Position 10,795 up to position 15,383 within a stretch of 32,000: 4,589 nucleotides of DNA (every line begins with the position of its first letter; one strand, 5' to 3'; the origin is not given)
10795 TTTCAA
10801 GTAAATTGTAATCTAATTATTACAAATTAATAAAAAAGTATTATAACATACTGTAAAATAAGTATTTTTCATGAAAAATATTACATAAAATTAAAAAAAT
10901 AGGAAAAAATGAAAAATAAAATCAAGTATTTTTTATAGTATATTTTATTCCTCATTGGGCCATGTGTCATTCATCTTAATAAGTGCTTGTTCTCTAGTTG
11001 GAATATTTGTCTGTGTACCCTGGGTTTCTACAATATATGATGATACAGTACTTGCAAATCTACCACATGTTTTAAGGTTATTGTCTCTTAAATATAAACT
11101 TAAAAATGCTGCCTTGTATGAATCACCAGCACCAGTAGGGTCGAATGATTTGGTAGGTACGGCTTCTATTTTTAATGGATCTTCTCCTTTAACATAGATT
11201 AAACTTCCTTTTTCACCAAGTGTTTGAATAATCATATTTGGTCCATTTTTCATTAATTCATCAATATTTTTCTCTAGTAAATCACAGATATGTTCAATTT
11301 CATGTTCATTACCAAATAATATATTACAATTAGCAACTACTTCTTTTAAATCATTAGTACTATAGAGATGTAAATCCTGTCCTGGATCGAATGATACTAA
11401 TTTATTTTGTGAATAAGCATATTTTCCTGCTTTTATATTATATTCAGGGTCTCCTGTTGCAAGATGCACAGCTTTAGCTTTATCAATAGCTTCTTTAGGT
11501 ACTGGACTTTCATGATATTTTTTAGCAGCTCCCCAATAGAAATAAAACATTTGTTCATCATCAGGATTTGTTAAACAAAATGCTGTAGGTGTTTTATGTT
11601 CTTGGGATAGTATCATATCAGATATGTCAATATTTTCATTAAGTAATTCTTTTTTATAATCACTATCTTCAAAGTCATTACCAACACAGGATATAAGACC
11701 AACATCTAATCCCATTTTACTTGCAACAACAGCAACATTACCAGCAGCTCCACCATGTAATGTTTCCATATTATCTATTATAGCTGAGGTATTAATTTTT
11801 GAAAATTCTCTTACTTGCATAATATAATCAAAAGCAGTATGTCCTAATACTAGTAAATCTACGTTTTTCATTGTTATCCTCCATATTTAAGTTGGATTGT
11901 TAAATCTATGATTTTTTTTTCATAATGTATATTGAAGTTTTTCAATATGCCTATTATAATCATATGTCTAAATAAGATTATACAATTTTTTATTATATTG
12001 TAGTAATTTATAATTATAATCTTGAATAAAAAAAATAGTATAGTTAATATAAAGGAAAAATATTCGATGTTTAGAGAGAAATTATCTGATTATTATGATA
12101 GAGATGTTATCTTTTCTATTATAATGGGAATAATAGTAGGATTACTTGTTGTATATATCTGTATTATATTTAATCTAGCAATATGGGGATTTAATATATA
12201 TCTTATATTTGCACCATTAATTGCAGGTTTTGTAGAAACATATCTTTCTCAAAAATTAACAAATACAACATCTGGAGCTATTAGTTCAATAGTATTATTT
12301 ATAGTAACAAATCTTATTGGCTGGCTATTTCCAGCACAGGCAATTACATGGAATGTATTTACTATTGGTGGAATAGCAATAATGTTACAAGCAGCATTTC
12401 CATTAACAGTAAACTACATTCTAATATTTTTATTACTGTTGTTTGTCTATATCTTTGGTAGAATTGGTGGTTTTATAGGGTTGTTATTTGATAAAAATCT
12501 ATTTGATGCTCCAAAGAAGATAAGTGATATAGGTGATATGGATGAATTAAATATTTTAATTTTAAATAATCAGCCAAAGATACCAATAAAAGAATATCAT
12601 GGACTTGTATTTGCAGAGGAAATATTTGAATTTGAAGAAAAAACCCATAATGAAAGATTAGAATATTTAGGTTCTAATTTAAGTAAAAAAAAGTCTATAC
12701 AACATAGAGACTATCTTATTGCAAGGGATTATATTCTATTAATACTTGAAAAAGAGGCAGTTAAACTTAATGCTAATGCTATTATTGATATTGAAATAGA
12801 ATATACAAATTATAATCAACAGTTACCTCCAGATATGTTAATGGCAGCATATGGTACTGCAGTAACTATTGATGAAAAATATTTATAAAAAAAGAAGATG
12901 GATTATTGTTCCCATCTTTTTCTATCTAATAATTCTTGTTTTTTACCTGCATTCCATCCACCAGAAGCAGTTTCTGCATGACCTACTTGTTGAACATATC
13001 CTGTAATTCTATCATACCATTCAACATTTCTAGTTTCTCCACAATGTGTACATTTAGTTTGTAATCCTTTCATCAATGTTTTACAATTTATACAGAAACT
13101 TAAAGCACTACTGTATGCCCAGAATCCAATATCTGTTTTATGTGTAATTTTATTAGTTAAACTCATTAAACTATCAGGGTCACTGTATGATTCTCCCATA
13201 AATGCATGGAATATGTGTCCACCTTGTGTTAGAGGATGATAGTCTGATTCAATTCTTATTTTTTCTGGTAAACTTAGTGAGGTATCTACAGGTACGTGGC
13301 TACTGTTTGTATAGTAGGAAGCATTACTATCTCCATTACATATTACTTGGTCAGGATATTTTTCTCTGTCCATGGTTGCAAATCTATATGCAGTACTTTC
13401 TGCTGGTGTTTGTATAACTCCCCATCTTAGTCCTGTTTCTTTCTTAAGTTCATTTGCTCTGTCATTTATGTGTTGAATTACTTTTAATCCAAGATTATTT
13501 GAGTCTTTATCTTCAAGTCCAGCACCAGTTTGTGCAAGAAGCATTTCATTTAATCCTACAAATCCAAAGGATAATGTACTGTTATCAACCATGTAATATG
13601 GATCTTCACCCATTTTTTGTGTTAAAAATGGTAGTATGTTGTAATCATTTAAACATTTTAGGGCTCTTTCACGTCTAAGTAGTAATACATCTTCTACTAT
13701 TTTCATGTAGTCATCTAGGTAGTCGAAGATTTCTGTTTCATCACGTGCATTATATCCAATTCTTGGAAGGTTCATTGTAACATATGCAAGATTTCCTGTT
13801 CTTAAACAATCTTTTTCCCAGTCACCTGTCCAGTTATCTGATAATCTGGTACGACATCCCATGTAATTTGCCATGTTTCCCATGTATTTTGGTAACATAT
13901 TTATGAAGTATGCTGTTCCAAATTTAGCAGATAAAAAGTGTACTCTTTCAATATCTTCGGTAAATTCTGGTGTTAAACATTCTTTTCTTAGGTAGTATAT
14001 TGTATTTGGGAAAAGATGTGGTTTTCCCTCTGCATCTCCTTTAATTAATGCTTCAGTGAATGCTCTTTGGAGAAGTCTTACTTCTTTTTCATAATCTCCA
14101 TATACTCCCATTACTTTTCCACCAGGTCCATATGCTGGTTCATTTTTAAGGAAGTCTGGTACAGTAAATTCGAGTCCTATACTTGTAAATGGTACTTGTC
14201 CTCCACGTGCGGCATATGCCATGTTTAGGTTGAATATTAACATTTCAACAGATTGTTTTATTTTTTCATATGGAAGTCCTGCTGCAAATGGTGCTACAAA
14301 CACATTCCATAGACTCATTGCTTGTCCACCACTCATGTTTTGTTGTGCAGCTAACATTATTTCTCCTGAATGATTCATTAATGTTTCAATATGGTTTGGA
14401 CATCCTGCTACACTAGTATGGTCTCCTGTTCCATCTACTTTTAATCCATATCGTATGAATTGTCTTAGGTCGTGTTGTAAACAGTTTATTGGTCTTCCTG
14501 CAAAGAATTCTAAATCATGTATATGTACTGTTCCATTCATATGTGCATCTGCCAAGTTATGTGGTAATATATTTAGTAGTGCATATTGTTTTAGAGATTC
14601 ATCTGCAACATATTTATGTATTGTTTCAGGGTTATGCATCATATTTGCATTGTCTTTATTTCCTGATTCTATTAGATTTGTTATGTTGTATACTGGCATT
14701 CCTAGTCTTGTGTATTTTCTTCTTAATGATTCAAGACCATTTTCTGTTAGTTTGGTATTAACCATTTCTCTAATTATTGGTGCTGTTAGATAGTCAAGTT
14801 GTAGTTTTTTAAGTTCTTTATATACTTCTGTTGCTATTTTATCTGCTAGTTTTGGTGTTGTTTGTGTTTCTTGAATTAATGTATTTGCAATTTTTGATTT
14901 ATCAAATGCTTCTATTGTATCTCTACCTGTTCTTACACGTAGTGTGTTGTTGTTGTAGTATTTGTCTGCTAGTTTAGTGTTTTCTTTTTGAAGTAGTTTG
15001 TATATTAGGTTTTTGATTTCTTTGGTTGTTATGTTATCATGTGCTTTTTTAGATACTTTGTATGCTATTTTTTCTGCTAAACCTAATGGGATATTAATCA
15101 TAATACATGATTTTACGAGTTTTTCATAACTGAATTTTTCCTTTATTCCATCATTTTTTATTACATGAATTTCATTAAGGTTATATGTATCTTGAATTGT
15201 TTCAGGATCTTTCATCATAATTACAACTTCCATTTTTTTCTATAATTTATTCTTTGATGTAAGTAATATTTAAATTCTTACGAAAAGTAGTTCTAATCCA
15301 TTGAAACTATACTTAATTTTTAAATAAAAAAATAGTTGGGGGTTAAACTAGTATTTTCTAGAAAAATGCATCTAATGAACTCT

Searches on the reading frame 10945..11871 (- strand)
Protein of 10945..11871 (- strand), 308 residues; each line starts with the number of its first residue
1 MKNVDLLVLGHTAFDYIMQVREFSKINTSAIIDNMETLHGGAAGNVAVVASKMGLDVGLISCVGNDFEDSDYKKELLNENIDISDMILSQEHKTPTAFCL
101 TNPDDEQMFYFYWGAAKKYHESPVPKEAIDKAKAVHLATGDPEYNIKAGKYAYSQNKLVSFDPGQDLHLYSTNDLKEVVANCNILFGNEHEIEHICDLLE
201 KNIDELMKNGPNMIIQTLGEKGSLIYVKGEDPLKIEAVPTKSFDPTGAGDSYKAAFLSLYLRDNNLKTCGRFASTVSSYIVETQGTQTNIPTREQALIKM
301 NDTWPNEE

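Call 9: search_protein_families(library=pfam, proteins=[window:10945-11871:-], max_evalue=0.01)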
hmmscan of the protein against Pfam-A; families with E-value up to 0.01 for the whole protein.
window:10945-11871:- (308 aa): 1 family
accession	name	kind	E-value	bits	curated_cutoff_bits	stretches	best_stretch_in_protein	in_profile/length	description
PF00294.29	PfkB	-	2.4e-57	195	25.8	1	6-293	4-302/302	pfkB family carbohydrate kinase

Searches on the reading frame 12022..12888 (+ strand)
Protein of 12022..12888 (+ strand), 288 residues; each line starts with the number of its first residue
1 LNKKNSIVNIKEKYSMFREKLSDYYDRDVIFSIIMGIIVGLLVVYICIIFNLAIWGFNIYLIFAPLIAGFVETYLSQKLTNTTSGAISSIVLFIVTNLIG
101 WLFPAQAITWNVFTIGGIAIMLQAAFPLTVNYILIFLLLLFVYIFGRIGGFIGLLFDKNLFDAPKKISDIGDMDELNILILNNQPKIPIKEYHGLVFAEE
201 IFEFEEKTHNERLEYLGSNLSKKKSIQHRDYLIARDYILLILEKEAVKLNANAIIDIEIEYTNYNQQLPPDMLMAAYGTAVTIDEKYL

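Call 97: search_protein_families(library=pfam, proteins=[window:12022-12888:+], max_evalue=0.001)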
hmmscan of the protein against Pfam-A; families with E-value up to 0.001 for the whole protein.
window:12022-12888:+ (288 aa): 1 family
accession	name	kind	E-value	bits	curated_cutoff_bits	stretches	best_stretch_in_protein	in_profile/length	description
PF01906.23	YbjQ_1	-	1.1e-06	29.6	23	1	234-283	57-103/103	Putative heavy-metal-binding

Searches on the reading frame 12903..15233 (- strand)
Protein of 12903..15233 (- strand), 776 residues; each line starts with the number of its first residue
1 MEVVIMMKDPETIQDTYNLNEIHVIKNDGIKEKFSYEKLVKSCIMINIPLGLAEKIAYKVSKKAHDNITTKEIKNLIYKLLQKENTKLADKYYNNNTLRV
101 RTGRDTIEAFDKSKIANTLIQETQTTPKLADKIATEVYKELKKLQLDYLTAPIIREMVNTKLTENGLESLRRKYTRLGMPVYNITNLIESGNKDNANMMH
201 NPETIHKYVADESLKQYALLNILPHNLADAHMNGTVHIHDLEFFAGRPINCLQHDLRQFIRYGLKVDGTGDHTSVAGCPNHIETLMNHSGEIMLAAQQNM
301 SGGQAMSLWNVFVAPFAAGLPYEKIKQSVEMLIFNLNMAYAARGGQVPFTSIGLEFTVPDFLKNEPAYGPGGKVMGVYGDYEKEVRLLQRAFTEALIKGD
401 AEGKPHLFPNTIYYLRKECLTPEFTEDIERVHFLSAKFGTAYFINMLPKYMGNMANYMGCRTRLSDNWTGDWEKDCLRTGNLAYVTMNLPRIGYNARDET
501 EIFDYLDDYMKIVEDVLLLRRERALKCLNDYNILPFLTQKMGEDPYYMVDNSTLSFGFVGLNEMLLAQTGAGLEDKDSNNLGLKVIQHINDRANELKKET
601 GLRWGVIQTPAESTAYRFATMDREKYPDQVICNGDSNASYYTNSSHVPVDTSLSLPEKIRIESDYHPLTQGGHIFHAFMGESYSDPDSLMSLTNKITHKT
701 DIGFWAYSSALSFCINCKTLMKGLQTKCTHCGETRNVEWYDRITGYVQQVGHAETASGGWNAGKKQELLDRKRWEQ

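Call 9: search_protein_families(library=pfam, proteins=[window:12903-15233:-], max_evalue=0.01)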
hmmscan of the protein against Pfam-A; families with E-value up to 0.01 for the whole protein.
window:12903-15233:- (776 aa): 3 families
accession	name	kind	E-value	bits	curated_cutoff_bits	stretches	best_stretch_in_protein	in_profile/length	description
PF13597.11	NRDD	-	1.1e-163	546.4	26.2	1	194-774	1-562/562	Anaerobic ribonucleoside-triphosphate reductase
PF03477.21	ATP-cone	-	1.1e-15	58.3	25.8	2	99-175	2-80/88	ATP cone domain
PF16856.10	CDC4_D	-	0.0098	16.2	27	0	62-85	11-34/51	Cell division control protein 4 dimerisation domain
